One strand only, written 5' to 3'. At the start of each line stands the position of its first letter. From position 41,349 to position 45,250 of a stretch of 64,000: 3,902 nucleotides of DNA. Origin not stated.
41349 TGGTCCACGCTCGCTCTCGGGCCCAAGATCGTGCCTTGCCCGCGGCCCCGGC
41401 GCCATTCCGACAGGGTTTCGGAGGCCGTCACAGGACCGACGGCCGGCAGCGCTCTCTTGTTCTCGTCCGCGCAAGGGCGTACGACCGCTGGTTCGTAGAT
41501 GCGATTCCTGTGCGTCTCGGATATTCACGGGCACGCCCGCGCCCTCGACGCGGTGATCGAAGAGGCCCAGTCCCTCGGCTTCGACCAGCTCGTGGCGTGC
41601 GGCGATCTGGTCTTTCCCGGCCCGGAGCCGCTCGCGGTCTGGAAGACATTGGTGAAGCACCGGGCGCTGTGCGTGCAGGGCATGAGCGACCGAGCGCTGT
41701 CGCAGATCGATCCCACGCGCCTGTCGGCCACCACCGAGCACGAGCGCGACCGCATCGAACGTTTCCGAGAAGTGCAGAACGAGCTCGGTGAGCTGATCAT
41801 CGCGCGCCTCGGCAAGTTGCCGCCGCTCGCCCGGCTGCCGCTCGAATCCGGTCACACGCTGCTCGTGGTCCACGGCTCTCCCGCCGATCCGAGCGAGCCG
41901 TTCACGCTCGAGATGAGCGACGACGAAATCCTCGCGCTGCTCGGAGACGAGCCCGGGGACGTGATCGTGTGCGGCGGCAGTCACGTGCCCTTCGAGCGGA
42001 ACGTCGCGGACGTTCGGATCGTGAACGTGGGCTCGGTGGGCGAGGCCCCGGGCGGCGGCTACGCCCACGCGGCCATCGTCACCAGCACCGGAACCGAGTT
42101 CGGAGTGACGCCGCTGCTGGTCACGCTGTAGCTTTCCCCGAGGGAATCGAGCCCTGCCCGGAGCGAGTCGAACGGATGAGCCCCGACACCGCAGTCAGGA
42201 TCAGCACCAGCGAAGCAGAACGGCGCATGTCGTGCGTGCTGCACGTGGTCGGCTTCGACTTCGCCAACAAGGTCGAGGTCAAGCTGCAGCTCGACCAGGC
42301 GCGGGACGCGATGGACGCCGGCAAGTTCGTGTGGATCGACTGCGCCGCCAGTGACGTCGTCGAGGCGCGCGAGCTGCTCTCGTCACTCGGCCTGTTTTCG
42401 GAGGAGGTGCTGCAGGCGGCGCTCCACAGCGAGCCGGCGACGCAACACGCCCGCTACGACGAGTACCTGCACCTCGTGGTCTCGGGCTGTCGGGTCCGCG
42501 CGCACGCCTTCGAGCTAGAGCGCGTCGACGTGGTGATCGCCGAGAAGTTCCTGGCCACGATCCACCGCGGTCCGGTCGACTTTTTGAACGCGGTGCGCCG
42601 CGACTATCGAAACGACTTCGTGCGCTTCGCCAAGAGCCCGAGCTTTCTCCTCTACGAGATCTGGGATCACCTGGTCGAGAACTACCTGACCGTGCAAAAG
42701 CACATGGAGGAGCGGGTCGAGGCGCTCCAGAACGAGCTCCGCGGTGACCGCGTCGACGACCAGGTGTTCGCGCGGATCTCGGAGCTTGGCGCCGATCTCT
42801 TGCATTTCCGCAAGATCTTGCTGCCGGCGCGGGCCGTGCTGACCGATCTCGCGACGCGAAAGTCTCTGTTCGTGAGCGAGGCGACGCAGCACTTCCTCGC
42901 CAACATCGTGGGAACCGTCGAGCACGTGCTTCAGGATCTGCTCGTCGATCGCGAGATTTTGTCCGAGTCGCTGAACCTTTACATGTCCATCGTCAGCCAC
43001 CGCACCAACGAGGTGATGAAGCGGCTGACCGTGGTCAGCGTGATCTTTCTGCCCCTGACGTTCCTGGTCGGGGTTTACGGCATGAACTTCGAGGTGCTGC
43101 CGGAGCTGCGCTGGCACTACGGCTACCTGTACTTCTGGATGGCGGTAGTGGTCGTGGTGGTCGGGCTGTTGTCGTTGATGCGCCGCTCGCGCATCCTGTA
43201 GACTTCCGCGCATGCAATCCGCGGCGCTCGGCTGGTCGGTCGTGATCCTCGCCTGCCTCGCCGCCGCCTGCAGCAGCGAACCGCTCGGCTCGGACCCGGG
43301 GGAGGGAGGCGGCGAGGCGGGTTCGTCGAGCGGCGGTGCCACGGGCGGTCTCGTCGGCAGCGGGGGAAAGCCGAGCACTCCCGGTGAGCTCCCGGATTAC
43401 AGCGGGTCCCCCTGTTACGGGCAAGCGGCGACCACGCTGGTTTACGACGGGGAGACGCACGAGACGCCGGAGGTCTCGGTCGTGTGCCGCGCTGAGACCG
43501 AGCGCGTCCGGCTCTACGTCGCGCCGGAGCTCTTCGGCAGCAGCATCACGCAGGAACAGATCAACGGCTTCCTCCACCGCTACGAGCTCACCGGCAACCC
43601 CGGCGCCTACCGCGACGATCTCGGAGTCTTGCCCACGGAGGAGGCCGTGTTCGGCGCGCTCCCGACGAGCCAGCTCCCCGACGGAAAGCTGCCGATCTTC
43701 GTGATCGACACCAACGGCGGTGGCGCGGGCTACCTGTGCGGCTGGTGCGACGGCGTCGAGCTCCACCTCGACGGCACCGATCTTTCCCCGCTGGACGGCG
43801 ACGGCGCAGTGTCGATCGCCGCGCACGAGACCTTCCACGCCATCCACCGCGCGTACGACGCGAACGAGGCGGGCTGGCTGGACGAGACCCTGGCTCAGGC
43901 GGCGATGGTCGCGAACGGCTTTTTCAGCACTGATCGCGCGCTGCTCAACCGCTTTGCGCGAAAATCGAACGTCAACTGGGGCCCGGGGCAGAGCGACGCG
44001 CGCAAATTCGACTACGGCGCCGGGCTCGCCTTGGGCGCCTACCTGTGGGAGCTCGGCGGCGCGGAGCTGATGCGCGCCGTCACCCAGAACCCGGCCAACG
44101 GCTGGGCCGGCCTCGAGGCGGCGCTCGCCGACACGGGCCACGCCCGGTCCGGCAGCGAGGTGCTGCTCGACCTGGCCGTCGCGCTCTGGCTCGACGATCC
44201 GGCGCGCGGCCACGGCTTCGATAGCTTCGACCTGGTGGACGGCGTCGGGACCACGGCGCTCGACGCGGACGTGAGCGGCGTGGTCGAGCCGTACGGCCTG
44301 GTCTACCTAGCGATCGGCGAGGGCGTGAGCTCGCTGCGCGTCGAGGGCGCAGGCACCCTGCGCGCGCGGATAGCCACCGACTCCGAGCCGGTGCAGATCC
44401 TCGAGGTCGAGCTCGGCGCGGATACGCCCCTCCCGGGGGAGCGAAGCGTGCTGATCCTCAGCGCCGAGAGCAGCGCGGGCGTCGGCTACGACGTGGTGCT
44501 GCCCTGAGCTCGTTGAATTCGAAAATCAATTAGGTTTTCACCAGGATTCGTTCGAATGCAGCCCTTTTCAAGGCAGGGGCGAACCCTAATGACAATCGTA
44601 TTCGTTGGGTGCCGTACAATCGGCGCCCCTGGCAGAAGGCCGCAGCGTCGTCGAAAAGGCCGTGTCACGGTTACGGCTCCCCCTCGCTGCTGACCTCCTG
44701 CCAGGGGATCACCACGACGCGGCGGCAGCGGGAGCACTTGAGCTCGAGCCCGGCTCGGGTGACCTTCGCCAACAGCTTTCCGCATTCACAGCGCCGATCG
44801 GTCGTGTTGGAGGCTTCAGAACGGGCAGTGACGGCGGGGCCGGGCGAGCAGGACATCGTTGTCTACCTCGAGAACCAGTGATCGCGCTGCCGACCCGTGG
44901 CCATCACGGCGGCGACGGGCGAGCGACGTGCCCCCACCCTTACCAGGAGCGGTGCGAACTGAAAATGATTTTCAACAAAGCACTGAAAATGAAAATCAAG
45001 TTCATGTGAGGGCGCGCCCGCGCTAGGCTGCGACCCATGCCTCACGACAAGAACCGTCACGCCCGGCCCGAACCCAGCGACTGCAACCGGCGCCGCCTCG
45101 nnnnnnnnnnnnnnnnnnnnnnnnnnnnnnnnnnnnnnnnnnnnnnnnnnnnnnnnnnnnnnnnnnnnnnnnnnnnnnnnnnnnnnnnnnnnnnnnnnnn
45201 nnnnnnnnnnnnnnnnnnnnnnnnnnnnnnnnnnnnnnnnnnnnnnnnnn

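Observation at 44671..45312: Divergent pair of small Cys-motif proteins sharing tandem Fur-type boxes: candidate uncharacterised iron/metal-response module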

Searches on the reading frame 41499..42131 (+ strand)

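Call 6: search_protein_families(library=pfam, proteins=[window:41499-42131:+], max_evalue=1)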
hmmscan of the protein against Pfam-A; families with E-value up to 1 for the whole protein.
window:41499-42131:+ (210 aa): 2 families
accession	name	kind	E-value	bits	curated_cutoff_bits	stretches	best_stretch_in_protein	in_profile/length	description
PF12850.12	Metallophos_2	-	5.8e-17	62.6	27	1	1-195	1-150/154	Calcineurin-like phosphoesterase superfamily domain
PF00149.33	Metallophos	-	6.8e-08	33.6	21.5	1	1-79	1-72/191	Calcineurin-like phosphoesterase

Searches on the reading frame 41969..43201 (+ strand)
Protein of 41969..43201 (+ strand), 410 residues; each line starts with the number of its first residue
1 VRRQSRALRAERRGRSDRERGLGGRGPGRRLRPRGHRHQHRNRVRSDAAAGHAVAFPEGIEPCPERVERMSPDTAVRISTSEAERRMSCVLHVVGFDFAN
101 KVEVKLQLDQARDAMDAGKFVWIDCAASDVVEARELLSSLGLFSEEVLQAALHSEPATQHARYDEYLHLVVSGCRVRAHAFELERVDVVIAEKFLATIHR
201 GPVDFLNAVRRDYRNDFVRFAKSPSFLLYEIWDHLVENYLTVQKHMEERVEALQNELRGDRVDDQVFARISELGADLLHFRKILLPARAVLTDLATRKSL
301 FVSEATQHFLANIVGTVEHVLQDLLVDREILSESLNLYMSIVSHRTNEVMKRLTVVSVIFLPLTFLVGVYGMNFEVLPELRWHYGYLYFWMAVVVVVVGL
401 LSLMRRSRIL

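Call 6: search_protein_families(library=pfam, proteins=[window:41969-43201:+], max_evalue=1)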
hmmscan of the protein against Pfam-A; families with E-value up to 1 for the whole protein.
window:41969-43201:+ (410 aa): 2 families
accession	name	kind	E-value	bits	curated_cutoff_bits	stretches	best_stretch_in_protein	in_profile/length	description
PF01544.23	CorA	-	1.1e-57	196.1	27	1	119-406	3-292/292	CorA-like Mg2+ transporter protein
PF12351.13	Fig1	-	0.12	12.7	25.3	1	332-403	60-134/188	Ca2+ regulator and membrane fusion protein Fig1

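Call 7: search_protein_families(library=ncbifam, proteins=[window:41969-43201:+], max_evalue=1)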
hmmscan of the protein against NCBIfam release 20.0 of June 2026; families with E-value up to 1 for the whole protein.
window:41969-43201:+ (410 aa): 2 families
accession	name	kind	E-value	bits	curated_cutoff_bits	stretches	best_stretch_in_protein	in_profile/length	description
TIGR00383.1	corA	equivalog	5.4e-58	196.8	200.75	1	96-406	4-316/320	magnesium/cobalt transporter CorA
NF007092.0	PRK09546.1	equivalog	7.5e-16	58.2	292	1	182-409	103-326/327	zinc transporter ZntB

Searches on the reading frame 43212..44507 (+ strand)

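Call 6: search_protein_families(library=pfam, proteins=[window:43212-44507:+], max_evalue=1)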
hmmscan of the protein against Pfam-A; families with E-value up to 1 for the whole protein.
window:43212-44507:+ (431 aa): 0 families

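Call 7: search_protein_families(library=ncbifam, proteins=[window:43212-44507:+], max_evalue=1)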
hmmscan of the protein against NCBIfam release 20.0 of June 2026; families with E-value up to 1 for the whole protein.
window:43212-44507:+ (431 aa): 2 families
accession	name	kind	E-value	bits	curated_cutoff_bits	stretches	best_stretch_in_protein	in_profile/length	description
NF045524.1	MXAN_6640_HExxH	subfamily_domain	6.2e-06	26.1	140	1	202-297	114-209/290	MXAN_6640 family putative metalloprotease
NF033876.2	flagella_HExxH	equivalog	0.0033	17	205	1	201-311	131-247/384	flagellinolysin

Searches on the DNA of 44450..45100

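Call 99: search_rna_families(source=window, start=44450, end=45100, threshold=evalue, max_evalue=1)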
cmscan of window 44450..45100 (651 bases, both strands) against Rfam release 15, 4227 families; matches with E-value up to 1: 1.
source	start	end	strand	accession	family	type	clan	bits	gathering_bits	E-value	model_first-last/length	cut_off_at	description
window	44627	44707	-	RF03775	mir-7578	Gene; miRNA;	-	19.3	60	0.24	1-82/82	no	mir-7578 microRNA precursor family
